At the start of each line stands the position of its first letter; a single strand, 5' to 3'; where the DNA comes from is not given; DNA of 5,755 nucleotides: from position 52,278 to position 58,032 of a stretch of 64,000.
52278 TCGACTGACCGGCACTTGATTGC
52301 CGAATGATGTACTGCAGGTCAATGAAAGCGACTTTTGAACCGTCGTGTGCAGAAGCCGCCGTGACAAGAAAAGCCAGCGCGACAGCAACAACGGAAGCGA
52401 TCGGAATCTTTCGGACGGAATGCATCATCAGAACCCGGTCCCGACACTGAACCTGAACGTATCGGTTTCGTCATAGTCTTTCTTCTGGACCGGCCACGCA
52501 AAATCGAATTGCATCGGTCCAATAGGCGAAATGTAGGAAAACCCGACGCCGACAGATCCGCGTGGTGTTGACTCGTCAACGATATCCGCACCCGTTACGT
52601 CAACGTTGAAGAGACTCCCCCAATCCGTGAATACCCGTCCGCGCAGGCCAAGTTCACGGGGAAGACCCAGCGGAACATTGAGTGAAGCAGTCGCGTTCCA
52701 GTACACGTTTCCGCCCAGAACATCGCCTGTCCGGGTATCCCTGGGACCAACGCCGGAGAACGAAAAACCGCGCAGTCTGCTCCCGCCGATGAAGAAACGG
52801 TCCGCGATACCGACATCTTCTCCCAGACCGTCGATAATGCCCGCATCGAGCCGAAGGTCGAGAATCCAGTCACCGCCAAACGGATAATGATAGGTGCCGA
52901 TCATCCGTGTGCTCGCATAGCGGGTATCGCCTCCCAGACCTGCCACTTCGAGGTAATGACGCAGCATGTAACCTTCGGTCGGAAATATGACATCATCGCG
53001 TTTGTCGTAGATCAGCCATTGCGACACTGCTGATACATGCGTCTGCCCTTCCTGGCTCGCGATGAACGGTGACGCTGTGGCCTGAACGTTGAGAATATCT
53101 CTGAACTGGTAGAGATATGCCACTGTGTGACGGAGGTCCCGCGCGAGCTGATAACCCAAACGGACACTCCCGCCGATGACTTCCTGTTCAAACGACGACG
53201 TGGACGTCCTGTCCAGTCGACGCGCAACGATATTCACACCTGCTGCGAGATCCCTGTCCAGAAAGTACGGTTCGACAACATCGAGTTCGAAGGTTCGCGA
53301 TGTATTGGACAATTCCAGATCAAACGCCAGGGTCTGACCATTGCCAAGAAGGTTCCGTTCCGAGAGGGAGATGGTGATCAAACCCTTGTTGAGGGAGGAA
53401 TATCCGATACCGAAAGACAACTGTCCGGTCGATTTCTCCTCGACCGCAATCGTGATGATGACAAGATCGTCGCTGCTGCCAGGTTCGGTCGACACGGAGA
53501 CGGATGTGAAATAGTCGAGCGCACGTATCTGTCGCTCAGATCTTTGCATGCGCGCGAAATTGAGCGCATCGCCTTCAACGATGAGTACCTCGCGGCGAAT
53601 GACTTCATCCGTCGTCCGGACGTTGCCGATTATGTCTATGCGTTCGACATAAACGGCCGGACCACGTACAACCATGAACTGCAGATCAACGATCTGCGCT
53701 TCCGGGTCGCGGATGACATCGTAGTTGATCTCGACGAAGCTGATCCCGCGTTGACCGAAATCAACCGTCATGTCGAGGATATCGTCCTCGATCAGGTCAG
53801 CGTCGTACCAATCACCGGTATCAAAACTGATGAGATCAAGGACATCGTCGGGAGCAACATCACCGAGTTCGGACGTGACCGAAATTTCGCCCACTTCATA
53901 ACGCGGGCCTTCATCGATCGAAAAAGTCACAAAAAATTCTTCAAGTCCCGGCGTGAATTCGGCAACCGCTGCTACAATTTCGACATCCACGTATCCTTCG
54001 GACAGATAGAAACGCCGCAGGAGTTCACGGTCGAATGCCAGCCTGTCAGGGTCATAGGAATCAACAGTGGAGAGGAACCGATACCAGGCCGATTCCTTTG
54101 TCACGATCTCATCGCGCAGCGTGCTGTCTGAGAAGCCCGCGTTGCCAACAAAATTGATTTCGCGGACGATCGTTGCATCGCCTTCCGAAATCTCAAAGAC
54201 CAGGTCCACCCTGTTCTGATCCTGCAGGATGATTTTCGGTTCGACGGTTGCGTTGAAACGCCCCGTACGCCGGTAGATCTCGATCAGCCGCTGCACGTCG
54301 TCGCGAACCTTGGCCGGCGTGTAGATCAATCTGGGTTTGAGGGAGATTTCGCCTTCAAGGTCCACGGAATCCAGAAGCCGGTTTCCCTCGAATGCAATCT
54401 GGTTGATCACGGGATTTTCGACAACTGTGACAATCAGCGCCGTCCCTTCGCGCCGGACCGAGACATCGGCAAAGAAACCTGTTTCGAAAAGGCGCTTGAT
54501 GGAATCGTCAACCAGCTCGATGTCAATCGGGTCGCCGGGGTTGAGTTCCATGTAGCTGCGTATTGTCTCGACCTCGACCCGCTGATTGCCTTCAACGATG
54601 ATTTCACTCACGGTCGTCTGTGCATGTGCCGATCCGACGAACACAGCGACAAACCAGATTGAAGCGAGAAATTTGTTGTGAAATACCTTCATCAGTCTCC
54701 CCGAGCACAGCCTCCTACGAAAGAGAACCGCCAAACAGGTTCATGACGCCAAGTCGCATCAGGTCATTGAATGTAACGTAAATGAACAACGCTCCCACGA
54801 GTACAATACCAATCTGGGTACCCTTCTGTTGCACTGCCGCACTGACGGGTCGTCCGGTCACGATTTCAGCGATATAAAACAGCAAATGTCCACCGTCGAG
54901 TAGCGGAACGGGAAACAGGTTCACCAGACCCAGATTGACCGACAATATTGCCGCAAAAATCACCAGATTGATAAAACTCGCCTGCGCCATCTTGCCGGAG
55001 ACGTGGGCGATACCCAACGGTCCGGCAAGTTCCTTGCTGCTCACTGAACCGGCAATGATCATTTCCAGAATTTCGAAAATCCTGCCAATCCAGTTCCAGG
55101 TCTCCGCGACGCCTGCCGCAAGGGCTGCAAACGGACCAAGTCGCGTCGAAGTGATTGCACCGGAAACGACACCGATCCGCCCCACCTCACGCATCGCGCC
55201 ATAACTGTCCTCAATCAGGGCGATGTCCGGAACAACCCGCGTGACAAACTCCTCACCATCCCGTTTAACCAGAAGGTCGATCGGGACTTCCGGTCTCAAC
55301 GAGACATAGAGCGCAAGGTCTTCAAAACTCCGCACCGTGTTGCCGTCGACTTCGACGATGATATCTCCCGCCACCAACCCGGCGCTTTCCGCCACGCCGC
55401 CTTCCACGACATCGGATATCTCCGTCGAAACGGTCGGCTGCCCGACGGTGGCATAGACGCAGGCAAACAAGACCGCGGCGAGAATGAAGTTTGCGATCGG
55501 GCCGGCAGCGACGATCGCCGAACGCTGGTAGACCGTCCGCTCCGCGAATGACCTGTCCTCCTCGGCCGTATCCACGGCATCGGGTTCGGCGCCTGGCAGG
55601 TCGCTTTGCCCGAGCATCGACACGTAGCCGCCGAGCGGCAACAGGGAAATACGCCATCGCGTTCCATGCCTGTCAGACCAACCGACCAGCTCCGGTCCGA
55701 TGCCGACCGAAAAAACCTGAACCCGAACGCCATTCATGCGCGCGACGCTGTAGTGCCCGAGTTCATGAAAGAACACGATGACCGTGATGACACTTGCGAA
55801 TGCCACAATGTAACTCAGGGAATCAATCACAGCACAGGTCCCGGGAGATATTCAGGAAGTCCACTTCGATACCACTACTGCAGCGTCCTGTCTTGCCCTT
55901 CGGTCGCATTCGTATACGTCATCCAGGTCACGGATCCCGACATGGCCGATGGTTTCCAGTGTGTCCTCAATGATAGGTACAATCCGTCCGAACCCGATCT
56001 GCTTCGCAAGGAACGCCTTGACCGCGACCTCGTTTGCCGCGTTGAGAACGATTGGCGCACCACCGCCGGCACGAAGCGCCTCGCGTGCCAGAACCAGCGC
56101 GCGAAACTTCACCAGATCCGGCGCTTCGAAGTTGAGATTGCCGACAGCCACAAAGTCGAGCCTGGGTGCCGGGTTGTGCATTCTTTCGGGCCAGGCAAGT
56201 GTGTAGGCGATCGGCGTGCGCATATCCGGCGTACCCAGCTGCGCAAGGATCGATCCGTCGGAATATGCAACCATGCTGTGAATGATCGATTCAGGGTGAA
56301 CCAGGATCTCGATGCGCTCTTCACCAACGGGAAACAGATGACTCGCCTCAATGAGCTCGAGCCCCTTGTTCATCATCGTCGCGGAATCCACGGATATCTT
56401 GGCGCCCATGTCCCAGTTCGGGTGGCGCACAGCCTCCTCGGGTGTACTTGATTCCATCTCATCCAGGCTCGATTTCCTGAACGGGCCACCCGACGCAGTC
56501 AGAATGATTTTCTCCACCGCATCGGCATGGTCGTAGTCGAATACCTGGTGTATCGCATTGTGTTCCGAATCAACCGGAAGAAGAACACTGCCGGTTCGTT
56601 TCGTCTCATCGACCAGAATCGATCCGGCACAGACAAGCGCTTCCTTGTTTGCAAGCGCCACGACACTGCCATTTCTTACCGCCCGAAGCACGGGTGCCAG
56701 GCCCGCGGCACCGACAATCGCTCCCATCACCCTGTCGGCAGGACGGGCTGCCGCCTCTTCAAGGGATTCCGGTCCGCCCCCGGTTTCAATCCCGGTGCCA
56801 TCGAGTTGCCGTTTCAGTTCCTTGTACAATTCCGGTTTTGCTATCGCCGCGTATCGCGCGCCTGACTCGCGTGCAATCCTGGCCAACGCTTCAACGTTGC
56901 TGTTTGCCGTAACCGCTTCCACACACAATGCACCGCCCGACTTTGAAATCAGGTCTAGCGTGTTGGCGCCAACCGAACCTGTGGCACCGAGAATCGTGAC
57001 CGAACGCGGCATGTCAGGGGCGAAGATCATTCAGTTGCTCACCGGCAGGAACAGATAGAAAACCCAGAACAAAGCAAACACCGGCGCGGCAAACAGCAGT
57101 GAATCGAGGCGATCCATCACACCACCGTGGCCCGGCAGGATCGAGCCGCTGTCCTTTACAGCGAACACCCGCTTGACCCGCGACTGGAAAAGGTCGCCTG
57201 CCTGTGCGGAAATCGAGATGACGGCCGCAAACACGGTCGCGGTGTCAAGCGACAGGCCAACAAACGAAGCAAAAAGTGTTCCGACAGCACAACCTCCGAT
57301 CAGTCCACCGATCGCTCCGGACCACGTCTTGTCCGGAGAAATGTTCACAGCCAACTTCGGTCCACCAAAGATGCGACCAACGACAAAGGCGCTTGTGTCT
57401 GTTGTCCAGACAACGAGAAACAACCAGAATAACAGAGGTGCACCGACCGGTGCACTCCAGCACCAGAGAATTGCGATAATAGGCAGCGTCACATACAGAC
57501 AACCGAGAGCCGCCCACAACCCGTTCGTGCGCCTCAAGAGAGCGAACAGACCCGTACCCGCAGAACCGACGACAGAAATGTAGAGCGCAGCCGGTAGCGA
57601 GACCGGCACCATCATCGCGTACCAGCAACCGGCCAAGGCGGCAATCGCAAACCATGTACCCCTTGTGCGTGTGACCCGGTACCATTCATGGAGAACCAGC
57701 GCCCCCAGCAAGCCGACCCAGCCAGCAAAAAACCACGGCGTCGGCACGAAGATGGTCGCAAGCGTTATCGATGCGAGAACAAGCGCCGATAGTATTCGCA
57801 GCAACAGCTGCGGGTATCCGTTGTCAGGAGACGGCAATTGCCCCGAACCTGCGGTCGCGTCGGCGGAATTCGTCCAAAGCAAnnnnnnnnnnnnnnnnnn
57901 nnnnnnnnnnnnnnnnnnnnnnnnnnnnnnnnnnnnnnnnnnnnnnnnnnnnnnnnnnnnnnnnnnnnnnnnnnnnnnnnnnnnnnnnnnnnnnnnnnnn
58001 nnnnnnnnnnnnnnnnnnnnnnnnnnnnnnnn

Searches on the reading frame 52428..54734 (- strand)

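Call 31: search_protein_families(library=pfam, proteins=[window:52428-54734:-], max_evalue=0.0001)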
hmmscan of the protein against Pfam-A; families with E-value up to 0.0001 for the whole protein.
window:52428-54734:- (768 aa): 3 families
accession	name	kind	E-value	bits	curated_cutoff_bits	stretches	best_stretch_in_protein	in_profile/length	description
PF01103.29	Omp85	-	2e-68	231.7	24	1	461-768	1-325/325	Omp85 superfamily domain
PF07244.20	POTRA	-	4e-62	207.3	21.3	5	108-185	1-79/79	Surface antigen variable number repeat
PF08478.15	POTRA_1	-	2e-05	25.3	23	0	41-96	2-57/69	POTRA domain, FtsQ-type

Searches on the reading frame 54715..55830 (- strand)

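Call 31: search_protein_families(library=pfam, proteins=[window:54715-55830:-], max_evalue=0.0001)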
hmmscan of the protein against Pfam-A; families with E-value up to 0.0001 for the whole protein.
window:54715-55830:- (371 aa): 4 families
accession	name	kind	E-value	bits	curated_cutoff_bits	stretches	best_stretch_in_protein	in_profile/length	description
PF02163.28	Peptidase_M50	-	6.3e-64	215.8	27.2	1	10-345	1-218/221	Peptidase family M50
PF17820.7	PDZ_6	-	7e-12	45.3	27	1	138-190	2-54/54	PDZ domain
PF00595.29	PDZ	-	3.6e-07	30.9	23.2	1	135-181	26-72/81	PDZ domain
PF13180.12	PDZ_2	-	1.2e-05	25.9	27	1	138-194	16-73/80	PDZ domain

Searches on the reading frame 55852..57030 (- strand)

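Call 31: search_protein_families(library=pfam, proteins=[window:55852-57030:-], max_evalue=0.0001)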
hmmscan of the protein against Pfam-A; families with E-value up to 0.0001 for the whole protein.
window:55852-57030:- (392 aa): 3 families
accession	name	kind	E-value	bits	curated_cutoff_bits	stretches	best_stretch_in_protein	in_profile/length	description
PF13288.12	DXPR_C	-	3.1e-40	137.5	27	1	265-381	1-114/115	DXP reductoisomerase C-terminal domain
PF08436.17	DXP_redisom_C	-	2.3e-38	130.6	26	1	150-233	1-84/84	1-deoxy-D-xylulose 5-phosphate reductoisomerase C-terminal domain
PF02670.22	DXP_reductoisom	-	3.1e-33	115.6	21.7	1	11-136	1-129/129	1-deoxy-D-xylulose 5-phosphate reductoisomerase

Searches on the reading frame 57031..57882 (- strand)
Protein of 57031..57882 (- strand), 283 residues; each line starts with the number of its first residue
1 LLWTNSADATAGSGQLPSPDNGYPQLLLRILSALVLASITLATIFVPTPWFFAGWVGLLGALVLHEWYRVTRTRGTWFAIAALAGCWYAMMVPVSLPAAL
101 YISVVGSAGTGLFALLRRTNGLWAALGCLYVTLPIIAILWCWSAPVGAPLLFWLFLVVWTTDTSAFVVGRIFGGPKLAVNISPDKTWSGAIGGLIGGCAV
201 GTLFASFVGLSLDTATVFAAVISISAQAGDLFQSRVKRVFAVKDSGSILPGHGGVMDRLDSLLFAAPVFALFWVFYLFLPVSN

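Call 66: search_protein_families(library=pfam, proteins=[window:57031-57882:-], max_evalue=0.0001)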
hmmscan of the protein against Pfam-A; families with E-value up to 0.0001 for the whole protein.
window:57031-57882:- (283 aa): 1 family
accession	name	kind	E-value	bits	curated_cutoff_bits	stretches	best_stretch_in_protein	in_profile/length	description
PF01148.25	CTP_transf_1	-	2.7e-51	175.4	24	1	29-273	3-261/264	Cytidylyltransferase family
